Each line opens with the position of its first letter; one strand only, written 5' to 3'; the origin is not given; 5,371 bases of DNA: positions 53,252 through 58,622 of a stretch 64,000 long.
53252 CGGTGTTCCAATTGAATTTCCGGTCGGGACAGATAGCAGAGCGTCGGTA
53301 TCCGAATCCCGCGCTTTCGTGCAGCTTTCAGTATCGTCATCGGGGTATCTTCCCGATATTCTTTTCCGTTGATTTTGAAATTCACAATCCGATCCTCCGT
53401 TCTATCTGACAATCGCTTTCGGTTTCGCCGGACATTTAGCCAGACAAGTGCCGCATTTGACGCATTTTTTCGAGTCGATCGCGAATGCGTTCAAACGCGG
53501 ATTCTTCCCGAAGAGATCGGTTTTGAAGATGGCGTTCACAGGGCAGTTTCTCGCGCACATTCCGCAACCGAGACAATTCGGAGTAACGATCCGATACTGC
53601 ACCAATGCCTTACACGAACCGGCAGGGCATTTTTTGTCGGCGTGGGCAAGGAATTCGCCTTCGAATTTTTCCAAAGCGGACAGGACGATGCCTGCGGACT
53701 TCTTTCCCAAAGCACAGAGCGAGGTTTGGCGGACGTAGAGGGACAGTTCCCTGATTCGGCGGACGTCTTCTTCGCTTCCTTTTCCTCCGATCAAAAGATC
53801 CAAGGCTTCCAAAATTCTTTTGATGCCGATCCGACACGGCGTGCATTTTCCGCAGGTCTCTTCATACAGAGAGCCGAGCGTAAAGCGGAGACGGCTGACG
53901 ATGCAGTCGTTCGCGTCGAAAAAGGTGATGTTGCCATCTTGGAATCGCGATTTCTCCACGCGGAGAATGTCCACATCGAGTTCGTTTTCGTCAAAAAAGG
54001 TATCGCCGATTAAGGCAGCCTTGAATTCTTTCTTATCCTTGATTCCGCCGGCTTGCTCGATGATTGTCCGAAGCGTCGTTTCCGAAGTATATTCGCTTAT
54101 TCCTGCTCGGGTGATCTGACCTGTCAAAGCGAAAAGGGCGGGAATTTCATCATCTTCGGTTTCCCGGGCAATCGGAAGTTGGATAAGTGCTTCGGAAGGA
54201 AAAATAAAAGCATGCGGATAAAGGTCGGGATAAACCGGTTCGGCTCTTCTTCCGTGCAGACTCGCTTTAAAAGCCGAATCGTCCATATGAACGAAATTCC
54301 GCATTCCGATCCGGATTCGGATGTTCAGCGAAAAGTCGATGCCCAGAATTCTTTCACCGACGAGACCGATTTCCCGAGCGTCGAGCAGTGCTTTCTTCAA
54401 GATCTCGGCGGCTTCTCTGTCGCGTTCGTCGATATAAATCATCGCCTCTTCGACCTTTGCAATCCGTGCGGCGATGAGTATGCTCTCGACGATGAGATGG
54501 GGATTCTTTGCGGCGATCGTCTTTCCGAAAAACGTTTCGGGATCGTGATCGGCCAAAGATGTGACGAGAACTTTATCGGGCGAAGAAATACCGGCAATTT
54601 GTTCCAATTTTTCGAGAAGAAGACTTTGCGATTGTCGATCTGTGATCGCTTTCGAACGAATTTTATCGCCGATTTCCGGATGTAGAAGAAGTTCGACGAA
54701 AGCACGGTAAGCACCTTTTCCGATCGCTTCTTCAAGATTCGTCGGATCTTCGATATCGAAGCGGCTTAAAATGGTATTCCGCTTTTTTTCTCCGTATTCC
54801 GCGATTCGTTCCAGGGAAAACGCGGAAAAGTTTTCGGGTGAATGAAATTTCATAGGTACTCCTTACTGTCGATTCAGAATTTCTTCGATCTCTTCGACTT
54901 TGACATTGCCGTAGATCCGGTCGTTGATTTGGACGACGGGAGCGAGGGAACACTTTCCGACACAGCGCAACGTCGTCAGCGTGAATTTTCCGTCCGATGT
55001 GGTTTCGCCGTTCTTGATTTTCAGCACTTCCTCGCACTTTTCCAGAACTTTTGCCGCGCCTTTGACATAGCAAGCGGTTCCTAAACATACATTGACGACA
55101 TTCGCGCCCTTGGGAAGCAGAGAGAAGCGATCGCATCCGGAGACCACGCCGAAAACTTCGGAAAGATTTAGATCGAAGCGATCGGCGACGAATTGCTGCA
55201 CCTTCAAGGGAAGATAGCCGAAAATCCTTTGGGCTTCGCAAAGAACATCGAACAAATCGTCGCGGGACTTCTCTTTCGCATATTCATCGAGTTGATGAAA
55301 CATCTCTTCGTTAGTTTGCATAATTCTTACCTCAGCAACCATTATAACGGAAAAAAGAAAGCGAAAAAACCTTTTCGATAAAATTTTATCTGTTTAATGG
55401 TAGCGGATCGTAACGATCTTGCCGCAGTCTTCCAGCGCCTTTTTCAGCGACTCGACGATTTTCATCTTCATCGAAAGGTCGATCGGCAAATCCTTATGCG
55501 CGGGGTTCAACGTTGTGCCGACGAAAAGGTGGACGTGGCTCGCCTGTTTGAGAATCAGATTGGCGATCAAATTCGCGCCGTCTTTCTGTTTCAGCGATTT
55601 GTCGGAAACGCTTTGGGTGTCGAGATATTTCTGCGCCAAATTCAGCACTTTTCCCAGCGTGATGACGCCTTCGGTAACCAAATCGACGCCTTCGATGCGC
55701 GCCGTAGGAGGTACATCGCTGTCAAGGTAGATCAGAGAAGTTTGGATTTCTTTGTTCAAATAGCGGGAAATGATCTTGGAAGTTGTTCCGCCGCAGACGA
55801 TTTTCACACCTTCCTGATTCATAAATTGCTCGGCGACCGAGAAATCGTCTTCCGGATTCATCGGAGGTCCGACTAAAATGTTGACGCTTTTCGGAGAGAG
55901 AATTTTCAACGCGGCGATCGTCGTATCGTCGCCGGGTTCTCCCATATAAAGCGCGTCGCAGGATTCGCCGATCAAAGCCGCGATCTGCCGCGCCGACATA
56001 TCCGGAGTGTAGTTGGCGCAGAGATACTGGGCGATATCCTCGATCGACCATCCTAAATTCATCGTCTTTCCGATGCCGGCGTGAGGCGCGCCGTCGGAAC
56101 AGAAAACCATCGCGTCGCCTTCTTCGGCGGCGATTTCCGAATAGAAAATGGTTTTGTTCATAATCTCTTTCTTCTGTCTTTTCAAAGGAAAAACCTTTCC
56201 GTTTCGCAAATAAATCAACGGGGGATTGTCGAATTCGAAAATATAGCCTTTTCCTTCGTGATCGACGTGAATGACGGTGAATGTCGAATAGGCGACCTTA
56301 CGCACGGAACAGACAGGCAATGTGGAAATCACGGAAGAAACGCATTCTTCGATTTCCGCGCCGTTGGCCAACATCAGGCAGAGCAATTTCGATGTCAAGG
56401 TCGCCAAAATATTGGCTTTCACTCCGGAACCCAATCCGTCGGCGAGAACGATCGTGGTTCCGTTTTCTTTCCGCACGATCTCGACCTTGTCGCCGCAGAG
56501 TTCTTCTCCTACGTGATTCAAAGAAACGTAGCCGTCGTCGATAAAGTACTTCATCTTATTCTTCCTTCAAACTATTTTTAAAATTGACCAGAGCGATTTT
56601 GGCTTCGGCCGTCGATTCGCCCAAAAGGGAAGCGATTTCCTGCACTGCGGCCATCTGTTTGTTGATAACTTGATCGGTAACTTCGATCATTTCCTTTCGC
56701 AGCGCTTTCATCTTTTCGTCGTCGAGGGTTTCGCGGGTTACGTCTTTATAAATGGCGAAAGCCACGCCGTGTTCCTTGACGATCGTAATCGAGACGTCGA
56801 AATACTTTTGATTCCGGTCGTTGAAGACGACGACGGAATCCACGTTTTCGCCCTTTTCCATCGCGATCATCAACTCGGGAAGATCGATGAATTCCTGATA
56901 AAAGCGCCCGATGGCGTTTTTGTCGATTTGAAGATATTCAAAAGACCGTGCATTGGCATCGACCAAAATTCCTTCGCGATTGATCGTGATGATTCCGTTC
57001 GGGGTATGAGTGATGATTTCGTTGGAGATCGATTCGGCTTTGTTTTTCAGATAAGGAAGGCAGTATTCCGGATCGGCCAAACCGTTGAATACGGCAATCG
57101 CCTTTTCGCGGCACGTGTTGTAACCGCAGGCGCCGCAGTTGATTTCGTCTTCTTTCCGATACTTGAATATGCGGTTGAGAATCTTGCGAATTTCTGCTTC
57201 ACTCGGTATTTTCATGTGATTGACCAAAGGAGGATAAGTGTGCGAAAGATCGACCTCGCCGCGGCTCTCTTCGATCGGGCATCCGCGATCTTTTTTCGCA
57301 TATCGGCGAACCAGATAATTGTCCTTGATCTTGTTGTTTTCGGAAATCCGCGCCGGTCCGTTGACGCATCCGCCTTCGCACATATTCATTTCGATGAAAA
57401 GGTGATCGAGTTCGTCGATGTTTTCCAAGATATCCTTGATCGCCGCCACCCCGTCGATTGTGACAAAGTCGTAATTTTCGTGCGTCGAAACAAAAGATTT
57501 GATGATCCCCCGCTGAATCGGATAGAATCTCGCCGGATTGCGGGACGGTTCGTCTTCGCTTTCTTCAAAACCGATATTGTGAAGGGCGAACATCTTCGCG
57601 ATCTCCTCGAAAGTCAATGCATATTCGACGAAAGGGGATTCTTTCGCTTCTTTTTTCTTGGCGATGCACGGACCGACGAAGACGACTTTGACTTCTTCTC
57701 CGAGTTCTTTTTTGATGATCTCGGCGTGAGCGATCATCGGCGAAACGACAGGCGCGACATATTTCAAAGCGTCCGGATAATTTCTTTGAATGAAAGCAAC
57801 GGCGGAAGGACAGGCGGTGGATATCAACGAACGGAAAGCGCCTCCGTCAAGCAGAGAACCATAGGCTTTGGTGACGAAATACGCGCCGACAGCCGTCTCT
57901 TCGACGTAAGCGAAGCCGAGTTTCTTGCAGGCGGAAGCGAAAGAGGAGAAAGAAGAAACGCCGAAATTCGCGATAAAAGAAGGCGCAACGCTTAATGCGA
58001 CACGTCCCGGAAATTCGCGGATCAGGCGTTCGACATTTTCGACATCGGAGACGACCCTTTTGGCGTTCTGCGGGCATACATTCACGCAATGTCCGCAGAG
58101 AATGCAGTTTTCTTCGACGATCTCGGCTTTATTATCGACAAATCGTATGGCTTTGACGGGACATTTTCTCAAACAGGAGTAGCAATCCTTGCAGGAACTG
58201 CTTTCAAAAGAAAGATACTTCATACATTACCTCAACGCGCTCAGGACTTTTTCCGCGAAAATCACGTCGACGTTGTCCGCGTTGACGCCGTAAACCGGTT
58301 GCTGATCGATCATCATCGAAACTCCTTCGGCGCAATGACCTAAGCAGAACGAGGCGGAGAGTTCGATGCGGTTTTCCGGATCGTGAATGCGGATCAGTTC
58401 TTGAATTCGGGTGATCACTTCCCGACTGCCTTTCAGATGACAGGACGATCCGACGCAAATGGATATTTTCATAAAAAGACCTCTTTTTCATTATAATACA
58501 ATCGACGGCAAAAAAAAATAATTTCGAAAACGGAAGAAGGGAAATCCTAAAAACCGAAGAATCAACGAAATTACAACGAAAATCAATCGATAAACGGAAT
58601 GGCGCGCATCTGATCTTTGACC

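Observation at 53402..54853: HydB/NuoF-like subunit has lost the FMN and NADH signatures; its [2Fe-2S] domain appears as a separate 81-aa gene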

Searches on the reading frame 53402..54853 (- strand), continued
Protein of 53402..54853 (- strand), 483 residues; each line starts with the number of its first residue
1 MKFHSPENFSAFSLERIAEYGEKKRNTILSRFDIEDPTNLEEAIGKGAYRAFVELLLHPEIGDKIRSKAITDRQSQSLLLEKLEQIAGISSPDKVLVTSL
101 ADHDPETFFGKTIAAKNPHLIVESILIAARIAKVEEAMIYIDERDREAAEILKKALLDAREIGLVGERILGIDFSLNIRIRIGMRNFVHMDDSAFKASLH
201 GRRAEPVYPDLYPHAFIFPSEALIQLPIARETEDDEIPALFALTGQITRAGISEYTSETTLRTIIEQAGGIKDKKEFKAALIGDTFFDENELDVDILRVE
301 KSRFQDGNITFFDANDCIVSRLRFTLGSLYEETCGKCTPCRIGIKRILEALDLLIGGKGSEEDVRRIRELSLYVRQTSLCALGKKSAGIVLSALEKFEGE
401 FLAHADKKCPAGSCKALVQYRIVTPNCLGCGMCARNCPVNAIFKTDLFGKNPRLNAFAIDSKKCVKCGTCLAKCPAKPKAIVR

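Call 77: find_encoding_contigs(protein=P0025, flank=10000, max_places=3)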
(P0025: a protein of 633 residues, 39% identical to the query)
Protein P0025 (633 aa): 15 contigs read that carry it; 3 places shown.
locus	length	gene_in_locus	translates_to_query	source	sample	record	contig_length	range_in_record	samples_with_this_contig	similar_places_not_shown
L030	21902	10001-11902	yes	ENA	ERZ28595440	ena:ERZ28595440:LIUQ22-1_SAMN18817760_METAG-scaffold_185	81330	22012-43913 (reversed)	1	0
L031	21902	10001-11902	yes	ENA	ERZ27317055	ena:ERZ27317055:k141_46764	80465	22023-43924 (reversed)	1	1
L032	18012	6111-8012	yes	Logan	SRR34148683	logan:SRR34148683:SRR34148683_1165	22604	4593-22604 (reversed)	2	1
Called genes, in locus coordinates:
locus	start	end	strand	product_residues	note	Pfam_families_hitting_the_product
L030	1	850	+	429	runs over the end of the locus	PF00709:Adenylsucc_synt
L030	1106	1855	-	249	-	-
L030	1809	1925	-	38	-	-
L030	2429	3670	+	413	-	PF13173:AAA_14, PF13635:DUF4143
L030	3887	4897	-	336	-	PF13379:NMT1_2, PF09084:NMT1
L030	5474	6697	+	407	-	PF13173:AAA_14, PF13635:DUF4143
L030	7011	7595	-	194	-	PF00027:cNMP_binding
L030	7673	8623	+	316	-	-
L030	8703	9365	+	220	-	PF00528:BPD_transp_1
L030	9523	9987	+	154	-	PF01257:2Fe-2S_thioredx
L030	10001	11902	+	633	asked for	PF01257:2Fe-2S_thioredx, PF01512:Complex1_51K, PF10531:SLBB (weak), PF10589:NADH_4Fe-4S, PF00037:Fer4 (weak), PF13237:Fer4_10 (weak), PF12838:Fer4_7, PF13187:Fer4_9 (weak), +4 more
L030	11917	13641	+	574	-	PF13510:Fer2_4, PF10588:NADH-G_4Fe-4S_3, PF22117:Fer4_Nqo3 (weak), PF12838:Fer4_7, PF13187:Fer4_9 (weak), PF14697:Fer4_21, PF02906:Fe_hyd_lg_C, PF02256:Fe_hyd_SSU, +3 more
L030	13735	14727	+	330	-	PF01118:Semialdhyde_dh, PF02774:Semialdhyde_dhC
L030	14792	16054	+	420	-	PF00999:Na_H_Exchanger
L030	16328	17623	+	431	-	PF13173:AAA_14, PF13635:DUF4143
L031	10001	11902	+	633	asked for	PF01257:2Fe-2S_thioredx, PF01512:Complex1_51K, PF10531:SLBB (weak), PF10589:NADH_4Fe-4S, PF00037:Fer4 (weak), PF13237:Fer4_10 (weak), PF12838:Fer4_7, PF13187:Fer4_9 (weak), +4 more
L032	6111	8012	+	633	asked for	PF01257:2Fe-2S_thioredx, PF01512:Complex1_51K, PF10531:SLBB (weak), PF10589:NADH_4Fe-4S, PF00037:Fer4 (weak), PF13237:Fer4_10 (weak), PF12838:Fer4_7, PF13187:Fer4_9 (weak), +4 more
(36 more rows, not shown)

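Call 79: list_cluster_members(proteins=[P0049, L013:6612-8333:+])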
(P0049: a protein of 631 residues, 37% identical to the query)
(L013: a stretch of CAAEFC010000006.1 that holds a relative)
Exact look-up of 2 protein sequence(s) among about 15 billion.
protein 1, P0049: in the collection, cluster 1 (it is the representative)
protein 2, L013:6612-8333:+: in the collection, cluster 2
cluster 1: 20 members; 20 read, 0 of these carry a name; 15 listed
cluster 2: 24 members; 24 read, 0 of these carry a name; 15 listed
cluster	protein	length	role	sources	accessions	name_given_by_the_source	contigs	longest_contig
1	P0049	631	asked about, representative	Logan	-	-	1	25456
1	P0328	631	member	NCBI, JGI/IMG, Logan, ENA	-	-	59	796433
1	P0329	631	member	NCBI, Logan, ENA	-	-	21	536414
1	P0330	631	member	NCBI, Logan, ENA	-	-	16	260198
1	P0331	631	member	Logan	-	-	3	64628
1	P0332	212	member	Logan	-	-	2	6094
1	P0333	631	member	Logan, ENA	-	-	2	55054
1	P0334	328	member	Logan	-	-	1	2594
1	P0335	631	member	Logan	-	-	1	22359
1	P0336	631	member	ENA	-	-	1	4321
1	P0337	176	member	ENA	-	-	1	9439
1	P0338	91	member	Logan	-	-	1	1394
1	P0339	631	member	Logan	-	-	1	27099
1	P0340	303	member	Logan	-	-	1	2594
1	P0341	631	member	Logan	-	-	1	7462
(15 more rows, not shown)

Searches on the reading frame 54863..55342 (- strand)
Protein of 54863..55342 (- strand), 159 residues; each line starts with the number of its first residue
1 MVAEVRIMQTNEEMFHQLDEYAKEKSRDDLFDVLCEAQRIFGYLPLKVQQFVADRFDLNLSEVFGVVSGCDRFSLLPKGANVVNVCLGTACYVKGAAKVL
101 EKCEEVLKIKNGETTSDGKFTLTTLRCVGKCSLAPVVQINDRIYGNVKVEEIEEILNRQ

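Call 3: search_protein_families(library=pfam, proteins=[window:54863-55342:-], max_evalue=0.01)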
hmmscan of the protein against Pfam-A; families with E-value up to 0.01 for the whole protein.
window:54863-55342:- (159 aa): 1 family
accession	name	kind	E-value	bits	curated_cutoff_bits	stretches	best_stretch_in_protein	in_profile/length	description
PF01257.25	2Fe-2S_thioredx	-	2.6e-41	141.3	24.8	1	18-157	5-142/145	Thioredoxin-like [2Fe-2S] ferredoxin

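Call 4: search_protein_families(library=ncbifam, proteins=[window:54863-55342:-], max_evalue=0.01)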
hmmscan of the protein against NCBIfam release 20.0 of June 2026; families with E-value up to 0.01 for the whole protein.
window:54863-55342:- (159 aa): 10 families
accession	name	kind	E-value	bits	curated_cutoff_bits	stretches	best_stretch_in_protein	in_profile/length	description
NF005747.0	PRK07571.1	equivalog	3.7e-40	137.4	224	1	11-156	18-165/173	bidirectional hydrogenase complex protein HoxE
TIGR01958.1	nuoE_fam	subfamily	1.1e-32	113.2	142.4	1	16-158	4-146/148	NADH-quinone oxidoreductase subunit NuoE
NF005722.0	PRK07539.1-2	equivalog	3e-32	111.9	141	1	11-158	10-155/157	NADH-quinone oxidoreductase subunit NuoE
NF005725.0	PRK07539.1-5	equivalog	1.6e-30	106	220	1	10-158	21-170/174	NADH-quinone oxidoreductase subunit NuoE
NF004638.0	PRK05988.1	equivalog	1e-27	96.9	198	1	24-158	22-156/159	formate dehydrogenase subunit gamma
NF005721.0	PRK07539.1-1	equivalog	4.8e-22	78.6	308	1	19-157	39-175/292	NADH-quinone oxidoreductase subunit NuoE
NF005724.0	PRK07539.1-4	equivalog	4.6e-19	69.2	280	1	13-157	25-170/240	NADH-quinone oxidoreductase subunit NuoE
NF005723.0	PRK07539.1-3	equivalog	5.3e-18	65.4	226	1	13-157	9-154/158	NADH-quinone oxidoreductase subunit NuoE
NF009040.0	PRK12373.1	equivalog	4.9e-15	56.1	514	1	17-157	26-167/400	NADH-quinone oxidoreductase subunit E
NF041612.1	fdxn_Clost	equivalog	0.00048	20.7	150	1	88-158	21-89/102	2Fe-2S ferredoxin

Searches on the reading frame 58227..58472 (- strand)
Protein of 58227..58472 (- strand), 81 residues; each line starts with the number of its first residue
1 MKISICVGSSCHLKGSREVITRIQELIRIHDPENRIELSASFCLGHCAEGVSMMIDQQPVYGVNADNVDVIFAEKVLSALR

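Call 3: search_protein_families(library=pfam, proteins=[window:58227-58472:-], max_evalue=0.01)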
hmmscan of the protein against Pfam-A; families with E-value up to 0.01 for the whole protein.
window:58227-58472:- (81 aa): 1 family
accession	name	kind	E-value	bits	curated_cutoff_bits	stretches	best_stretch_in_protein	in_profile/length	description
PF01257.25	2Fe-2S_thioredx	-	3.9e-10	40.2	24.8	1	2-73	67-142/145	Thioredoxin-like [2Fe-2S] ferredoxin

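Call 4: search_protein_families(library=ncbifam, proteins=[window:58227-58472:-], max_evalue=0.01)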
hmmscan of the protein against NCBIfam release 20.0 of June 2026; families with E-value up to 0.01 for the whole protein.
window:58227-58472:- (81 aa): 7 families
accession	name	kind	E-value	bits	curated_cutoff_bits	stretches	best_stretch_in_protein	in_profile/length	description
NF005722.0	PRK07539.1-2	equivalog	3.9e-09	36.8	141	1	3-74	80-155/157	NADH-quinone oxidoreductase subunit NuoE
NF004638.0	PRK05988.1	equivalog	9.8e-09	35.2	198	1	3-74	81-156/159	formate dehydrogenase subunit gamma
TIGR01958.1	nuoE_fam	subfamily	3.1e-07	30.6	142.4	1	2-71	70-143/148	NADH-quinone oxidoreductase subunit NuoE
NF005747.0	PRK07571.1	equivalog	4.2e-06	26.5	224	1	4-67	93-160/173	bidirectional hydrogenase complex protein HoxE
NF005725.0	PRK07539.1-5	equivalog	6.4e-05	22.7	220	1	2-72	94-168/174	NADH-quinone oxidoreductase subunit NuoE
NF041613.1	fdxn_Azotob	equivalog_domain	0.00072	19.8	195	1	9-78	22-93/107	2Fe-2S ferredoxin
NF041612.1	fdxn_Clost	equivalog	0.0062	17.1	150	1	10-75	23-90/102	2Fe-2S ferredoxin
